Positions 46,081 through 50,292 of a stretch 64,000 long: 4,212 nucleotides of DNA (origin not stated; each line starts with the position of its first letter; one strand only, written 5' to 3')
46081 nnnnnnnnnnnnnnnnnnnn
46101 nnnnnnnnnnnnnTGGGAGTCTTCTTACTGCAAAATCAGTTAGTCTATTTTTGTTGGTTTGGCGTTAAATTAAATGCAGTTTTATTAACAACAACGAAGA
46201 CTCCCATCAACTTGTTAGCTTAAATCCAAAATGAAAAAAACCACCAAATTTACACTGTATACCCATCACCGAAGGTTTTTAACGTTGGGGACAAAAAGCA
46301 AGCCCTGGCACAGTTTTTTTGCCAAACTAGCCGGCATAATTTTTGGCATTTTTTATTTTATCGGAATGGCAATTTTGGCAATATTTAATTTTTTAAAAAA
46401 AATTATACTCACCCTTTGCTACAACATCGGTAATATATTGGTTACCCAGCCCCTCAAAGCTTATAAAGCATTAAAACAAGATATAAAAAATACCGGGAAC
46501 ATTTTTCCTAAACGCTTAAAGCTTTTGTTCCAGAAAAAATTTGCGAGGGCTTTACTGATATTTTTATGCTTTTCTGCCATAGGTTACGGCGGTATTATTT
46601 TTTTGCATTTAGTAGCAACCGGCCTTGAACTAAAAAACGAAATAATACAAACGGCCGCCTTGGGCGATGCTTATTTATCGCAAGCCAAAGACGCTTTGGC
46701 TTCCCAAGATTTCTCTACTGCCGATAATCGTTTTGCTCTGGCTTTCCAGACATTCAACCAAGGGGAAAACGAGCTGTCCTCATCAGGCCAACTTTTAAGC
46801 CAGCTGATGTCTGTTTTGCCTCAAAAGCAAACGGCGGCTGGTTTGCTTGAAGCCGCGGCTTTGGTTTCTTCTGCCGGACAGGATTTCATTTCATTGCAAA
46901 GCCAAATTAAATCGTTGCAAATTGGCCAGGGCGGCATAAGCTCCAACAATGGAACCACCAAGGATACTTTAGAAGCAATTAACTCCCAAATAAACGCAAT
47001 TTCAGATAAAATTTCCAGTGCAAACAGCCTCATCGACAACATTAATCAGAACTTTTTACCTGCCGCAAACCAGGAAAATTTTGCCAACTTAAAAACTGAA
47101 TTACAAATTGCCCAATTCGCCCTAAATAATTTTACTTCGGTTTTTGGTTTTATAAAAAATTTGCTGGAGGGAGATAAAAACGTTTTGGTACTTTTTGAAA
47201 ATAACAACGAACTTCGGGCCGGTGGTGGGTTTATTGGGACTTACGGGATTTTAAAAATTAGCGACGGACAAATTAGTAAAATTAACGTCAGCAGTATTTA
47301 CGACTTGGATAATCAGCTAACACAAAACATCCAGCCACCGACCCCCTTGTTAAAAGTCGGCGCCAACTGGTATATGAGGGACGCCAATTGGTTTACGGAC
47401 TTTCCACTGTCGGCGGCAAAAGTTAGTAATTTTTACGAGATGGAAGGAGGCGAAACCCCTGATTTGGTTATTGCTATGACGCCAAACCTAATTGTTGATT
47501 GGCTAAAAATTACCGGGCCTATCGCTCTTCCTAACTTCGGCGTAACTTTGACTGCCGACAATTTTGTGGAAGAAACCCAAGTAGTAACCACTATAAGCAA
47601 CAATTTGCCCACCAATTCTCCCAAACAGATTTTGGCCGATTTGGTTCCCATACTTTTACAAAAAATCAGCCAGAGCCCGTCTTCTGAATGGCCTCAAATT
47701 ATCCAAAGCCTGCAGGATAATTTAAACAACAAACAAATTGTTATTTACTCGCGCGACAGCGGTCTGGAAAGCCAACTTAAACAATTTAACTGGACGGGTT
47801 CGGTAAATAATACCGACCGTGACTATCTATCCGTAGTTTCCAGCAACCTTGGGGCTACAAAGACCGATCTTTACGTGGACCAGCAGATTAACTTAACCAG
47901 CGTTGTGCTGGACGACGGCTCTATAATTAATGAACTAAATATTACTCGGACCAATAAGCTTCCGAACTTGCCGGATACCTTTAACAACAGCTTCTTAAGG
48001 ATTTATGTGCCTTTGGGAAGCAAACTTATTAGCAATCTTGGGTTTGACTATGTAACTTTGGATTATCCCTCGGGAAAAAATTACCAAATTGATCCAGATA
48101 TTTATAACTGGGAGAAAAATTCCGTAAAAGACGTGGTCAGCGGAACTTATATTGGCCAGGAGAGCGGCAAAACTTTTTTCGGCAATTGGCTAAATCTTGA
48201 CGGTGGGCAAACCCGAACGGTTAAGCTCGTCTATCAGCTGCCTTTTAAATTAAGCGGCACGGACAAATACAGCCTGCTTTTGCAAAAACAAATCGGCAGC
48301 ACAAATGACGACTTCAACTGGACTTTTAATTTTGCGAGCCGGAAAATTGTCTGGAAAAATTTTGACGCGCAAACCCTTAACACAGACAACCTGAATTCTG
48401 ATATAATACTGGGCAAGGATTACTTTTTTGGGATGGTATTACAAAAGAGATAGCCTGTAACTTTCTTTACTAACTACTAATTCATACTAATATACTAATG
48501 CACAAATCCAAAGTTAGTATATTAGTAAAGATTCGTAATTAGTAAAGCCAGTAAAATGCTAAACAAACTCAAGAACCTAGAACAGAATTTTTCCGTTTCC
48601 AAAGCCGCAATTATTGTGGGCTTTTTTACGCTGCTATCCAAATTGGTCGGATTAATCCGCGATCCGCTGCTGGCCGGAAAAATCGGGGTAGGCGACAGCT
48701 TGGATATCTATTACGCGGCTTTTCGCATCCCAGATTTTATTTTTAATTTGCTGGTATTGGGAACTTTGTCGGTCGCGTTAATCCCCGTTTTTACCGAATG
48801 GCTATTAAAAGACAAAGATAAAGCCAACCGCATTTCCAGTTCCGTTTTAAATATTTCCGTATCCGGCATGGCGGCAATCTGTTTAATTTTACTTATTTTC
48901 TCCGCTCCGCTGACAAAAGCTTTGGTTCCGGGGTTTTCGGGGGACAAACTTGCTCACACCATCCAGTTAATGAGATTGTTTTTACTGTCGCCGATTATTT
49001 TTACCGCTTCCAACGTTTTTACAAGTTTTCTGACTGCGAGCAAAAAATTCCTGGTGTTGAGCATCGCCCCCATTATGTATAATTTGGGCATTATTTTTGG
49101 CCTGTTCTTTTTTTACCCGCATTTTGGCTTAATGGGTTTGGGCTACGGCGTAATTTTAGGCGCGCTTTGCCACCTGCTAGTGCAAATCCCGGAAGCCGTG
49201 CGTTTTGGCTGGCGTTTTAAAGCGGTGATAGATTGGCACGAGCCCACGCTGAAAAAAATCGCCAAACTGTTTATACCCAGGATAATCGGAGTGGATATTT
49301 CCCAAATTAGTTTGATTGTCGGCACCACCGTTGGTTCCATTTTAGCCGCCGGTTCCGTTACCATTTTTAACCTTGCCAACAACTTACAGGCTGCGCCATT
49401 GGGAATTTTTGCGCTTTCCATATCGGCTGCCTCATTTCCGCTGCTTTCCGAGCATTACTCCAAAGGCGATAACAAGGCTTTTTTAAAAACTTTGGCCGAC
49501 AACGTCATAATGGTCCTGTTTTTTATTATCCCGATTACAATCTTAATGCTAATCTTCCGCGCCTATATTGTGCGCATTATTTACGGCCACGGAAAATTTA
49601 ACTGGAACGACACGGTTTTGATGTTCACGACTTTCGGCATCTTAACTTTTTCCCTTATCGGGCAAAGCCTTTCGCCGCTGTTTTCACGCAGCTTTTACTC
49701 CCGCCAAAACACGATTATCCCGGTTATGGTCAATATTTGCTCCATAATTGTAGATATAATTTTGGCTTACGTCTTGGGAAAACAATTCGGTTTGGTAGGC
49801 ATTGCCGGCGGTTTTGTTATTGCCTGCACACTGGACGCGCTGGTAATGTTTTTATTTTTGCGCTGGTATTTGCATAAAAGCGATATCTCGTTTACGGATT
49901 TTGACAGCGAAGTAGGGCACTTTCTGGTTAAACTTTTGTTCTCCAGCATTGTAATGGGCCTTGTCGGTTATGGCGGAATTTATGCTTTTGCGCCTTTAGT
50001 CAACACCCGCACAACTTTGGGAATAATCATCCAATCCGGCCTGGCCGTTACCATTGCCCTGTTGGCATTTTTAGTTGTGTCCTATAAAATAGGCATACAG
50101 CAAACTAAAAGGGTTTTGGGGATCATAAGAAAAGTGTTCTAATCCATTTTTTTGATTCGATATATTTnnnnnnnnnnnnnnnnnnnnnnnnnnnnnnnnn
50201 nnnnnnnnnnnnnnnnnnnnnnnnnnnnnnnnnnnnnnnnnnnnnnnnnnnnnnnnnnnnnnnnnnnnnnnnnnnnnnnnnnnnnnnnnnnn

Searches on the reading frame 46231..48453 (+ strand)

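Call 8: search_protein_families(library=pfam, proteins=[window:46231-48453:+])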
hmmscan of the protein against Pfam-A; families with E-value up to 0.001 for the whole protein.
window:46231-48453:+ (740 aa): 1 family
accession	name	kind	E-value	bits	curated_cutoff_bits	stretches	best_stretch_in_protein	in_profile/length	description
PF13196.11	DUF4012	-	1.4e-27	97.4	28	1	313-449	1-139/144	Protein of unknown function (DUF4012)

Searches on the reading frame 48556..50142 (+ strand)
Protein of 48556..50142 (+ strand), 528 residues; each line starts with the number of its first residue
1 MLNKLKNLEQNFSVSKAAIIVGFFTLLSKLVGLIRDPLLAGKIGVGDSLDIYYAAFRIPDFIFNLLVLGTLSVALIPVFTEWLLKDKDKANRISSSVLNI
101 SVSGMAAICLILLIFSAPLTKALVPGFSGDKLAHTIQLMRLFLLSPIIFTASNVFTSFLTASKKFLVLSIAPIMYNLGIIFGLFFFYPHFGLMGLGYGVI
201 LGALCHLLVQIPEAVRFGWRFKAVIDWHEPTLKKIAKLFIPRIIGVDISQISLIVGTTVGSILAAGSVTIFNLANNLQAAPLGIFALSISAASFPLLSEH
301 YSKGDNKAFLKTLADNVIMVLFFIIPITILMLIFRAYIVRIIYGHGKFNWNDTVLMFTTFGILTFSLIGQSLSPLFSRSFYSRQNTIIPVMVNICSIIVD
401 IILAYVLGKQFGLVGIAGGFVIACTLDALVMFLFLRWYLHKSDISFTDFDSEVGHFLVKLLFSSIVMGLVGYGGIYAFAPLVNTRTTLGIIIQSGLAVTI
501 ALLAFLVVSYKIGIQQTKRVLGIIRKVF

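Call 8: search_protein_families(library=pfam, proteins=[window:48556-50142:+])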
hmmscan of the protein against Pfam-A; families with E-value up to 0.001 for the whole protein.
window:48556-50142:+ (528 aa): 3 families
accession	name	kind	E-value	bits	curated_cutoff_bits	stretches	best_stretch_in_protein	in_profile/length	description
PF03023.19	MurJ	-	9e-85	285.4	27.4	1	42-479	4-437/451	Lipid II flippase MurJ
PF01943.22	Polysacc_synt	-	8.6e-09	35.6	28.2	1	87-299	64-272/274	Polysaccharide biosynthesis protein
PF01554.23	MatE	-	1e-07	32.2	24.9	1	251-406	12-161/161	MatE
